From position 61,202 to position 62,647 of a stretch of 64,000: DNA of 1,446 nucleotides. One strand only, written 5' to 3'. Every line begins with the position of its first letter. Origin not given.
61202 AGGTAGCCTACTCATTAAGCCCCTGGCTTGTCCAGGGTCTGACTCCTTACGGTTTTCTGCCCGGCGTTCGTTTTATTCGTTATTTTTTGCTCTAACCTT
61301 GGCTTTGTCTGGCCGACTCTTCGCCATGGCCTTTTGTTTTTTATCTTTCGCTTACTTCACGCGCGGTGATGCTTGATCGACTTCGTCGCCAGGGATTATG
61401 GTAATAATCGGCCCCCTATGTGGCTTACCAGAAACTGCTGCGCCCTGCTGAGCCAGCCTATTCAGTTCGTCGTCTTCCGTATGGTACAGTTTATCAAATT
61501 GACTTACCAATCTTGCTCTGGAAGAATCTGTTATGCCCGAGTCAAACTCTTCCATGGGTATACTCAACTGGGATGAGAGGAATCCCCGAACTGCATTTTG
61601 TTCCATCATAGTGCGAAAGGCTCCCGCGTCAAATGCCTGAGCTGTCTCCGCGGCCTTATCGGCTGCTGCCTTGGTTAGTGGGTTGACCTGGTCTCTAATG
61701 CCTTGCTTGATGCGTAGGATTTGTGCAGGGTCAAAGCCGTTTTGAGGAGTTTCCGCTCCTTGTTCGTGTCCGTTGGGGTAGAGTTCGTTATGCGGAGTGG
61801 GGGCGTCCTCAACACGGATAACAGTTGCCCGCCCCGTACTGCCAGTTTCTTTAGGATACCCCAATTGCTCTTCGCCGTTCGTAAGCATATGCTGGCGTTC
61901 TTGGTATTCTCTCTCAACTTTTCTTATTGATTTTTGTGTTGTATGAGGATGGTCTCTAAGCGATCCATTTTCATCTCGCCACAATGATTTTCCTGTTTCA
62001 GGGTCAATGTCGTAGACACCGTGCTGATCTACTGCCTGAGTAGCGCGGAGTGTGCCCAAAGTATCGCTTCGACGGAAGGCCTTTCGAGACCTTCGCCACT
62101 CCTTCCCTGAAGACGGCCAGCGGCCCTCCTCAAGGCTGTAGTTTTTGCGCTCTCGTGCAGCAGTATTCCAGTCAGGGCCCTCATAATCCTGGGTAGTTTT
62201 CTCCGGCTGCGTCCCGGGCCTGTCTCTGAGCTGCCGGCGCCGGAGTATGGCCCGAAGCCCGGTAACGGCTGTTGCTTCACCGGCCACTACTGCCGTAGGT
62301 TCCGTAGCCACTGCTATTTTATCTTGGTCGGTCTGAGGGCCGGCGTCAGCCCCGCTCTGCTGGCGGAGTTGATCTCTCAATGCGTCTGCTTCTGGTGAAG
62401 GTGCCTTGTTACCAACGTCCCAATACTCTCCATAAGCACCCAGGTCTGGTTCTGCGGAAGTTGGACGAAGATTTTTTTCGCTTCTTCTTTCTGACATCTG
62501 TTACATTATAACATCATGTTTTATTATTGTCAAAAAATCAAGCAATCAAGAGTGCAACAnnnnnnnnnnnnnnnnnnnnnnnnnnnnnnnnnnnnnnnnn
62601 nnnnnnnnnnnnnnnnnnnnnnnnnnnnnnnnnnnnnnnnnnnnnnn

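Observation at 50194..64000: Gram-positive-type T4SS-like cluster with dual wall hydrolases and P/Q-rich extensions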

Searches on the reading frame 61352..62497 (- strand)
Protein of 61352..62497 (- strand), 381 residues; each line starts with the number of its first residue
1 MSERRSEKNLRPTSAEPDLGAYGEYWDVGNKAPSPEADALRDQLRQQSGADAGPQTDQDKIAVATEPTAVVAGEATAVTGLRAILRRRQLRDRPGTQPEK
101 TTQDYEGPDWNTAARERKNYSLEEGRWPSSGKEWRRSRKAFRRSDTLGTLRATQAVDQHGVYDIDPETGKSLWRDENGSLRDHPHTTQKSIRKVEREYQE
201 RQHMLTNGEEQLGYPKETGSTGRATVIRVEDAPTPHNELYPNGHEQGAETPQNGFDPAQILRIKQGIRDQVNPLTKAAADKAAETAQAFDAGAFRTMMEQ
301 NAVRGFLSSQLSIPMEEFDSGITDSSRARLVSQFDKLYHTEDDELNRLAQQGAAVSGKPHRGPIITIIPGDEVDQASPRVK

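Call 4: search_protein_families(library=pfam, max_evalue=0.01, proteins=[window:61352-62497:-])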
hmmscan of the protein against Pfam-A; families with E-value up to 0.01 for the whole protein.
window:61352-62497:- (381 aa): 0 families

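Call 5: search_protein_families(library=ncbifam, max_evalue=0.01, proteins=[window:61352-62497:-])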
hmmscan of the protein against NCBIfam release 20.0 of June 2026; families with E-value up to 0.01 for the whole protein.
window:61352-62497:- (381 aa): 0 families

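Call 10: find_encoding_contigs(protein=window:61352-62497:-, flank=10000, max_places=6)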
Protein window:61352-62497:- (381 aa): 3 contigs read that carry it; 2 places shown.
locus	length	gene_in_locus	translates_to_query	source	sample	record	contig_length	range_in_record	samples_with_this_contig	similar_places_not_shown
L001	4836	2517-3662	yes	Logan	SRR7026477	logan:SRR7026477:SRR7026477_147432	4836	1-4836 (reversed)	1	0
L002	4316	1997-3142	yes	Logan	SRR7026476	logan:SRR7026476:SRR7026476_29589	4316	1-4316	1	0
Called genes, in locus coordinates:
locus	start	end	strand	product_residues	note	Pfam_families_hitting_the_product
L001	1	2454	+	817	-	?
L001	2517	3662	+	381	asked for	-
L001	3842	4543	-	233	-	-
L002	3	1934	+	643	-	?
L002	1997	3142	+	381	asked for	-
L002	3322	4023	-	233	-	-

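Call 26: find_related_loci(query=L001:1-2451:+, collection=metagenome_contigs, flank=10000)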
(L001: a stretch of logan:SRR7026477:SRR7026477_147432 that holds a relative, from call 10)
Query L001:1-2451:+ (817 aa) in metagenome_contigs; peptide patterns used: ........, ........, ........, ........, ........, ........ (x = any residue, [..] = any of these).
89 stretches matched a pattern; 13 encode a relative of the query (tblastn E <= 1e-3); 13 distinct loci.
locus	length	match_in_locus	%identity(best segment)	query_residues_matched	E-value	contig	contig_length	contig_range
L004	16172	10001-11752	40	114-695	1e-117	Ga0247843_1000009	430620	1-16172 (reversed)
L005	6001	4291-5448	45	52-434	2e-102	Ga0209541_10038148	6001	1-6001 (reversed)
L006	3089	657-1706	44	116-441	3e-93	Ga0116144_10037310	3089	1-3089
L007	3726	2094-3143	44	116-441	1e-91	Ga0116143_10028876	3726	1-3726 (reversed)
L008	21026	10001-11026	46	106-441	2e-88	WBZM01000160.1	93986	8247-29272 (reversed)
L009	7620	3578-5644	31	112-803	4e-86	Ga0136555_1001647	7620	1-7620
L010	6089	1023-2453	39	92-575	7e-84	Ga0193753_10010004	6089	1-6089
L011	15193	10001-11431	39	92-575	9e-84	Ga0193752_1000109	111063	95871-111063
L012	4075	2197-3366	42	127-526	7e-80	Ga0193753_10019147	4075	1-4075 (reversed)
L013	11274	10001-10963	46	112-430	2e-78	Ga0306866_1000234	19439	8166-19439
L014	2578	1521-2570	46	118-461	3e-79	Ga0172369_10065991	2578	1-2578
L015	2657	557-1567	47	118-441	5e-78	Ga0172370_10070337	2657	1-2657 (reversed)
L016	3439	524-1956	46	121-575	8e-66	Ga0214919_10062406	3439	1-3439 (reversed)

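Call 78: search_protein_families(library=padloc, max_evalue=0.001, proteins=[window:61352-62497:-])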
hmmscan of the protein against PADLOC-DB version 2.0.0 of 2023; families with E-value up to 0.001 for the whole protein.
window:61352-62497:- (381 aa): 0 families

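Call 80: search_protein_families(library=pfam, max_evalue=0.01, proteins=[L001:1-2451:+])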
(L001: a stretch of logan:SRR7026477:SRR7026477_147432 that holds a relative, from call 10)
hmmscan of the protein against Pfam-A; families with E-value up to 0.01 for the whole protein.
L001:1-2451:+ (817 aa): 0 families

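Call 81: search_solved_structures(query=L001:1-2451:+, max_evalue=10)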
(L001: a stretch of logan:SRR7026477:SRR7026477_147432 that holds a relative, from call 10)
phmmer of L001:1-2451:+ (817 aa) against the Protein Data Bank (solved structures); distinct sequences matched with E-value up to 10: 0.
